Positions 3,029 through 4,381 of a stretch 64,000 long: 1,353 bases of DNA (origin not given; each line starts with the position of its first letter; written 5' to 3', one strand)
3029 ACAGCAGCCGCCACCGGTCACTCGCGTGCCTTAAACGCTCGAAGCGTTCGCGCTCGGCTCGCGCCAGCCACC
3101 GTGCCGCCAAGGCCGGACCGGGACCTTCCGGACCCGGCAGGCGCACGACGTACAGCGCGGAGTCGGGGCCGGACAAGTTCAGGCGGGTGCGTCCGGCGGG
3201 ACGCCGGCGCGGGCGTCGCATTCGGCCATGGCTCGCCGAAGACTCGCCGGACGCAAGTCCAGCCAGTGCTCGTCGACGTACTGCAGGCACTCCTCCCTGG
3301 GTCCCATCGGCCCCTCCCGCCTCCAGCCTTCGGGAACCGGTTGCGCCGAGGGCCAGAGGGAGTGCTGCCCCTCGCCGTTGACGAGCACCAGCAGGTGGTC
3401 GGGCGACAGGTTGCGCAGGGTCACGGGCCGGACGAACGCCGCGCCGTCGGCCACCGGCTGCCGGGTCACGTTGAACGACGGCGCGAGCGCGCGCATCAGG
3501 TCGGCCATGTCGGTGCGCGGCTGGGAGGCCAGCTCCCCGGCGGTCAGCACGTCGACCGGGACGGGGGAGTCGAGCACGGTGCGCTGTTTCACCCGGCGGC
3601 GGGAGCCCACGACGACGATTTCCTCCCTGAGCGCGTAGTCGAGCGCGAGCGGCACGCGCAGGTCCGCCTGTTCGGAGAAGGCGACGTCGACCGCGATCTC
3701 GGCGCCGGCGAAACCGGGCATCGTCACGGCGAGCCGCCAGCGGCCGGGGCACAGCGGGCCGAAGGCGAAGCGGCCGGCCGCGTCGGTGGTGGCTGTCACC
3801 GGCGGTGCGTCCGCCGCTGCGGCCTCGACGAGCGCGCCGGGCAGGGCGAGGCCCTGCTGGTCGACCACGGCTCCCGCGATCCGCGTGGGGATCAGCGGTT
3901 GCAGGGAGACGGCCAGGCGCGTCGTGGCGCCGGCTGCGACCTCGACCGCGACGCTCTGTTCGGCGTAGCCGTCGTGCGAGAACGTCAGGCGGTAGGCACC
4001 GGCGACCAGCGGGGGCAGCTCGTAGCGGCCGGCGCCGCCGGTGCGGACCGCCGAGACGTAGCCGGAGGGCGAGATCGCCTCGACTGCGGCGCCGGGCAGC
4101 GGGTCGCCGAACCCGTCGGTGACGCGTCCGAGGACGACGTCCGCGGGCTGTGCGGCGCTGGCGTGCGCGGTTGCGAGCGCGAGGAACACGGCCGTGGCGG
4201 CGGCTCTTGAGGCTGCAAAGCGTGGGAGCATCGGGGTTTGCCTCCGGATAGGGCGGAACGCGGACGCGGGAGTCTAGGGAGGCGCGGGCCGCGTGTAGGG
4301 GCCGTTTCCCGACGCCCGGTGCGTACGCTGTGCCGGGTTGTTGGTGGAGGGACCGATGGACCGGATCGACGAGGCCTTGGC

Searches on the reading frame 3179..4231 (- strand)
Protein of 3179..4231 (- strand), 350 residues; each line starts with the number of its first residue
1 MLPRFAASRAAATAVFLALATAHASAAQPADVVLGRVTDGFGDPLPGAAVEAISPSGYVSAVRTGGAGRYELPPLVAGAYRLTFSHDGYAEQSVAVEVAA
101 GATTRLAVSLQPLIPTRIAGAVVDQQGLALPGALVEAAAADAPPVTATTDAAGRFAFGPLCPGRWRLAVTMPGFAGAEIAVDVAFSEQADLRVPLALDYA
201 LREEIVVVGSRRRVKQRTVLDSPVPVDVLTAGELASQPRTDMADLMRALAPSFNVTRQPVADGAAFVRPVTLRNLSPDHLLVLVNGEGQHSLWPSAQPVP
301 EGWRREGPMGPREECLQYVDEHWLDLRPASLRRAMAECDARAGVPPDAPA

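Call 20: search_protein_families(library=pfam, proteins=[window:3179-4231:-], max_evalue=0.01)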
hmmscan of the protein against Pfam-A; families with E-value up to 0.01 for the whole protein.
window:3179-4231:- (350 aa): 14 families
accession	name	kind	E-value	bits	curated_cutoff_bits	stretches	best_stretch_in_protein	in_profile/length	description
PF13620.12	CarboxypepD_reg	-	5.6e-34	116.8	32.3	2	33-111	2-82/82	Carboxypeptidase regulatory-like domain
PF03621.18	MbtH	-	2e-17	62.8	27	1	281-321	13-53/53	MbtH-like protein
PF13715.12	CarbopepD_reg_2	-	1.5e-15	57.4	32.2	2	35-110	3-76/88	CarboxypepD_reg-like domain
PF14686.12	fn3_3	-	3.1e-07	30.5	24.4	1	57-106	24-75/75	Polysaccharide lyase family 4, domain II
PF07715.20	Plug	-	6e-07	30.4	23.9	1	219-290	2-68/107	TonB-dependent Receptor Plug Domain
PF10670.15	DUF4198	-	1.2e-05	26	34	1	126-171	156-207/209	Domain of unknown function (DUF4198)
PF17210.9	SdrD_B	-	1.5e-05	25.6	29.7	0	131-172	25-67/112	SdrD B-like domain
PF02369.22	Big_1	-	0.00013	22.5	34.9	0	33-96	21-90/93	Bacterial Ig-like domain (group 1)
PF00775.27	Dioxygenase_C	-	0.00014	21.8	27.3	0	32-51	31-50/182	Dioxygenase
PF09134.16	Invasin_D3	-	0.00035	21.5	33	1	28-101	19-98/98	Invasin, domain 3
PF08308.17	PEGA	-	0.00099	19.4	20.8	0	73-112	30-69/71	PEGA domain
PF25020.1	TTR_TEN1-4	-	0.004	17.5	27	0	30-99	6-74/86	Teneurin TTR-like domain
PF17802.7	SpaA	-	0.0049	17.4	23.1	0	123-167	8-56/91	Prealbumin-like fold domain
PF09430.16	EMC7_beta-sandw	-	0.0092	16.6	26.6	0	144-188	20-61/122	ER membrane protein complex subunit 7, beta-sandwich domain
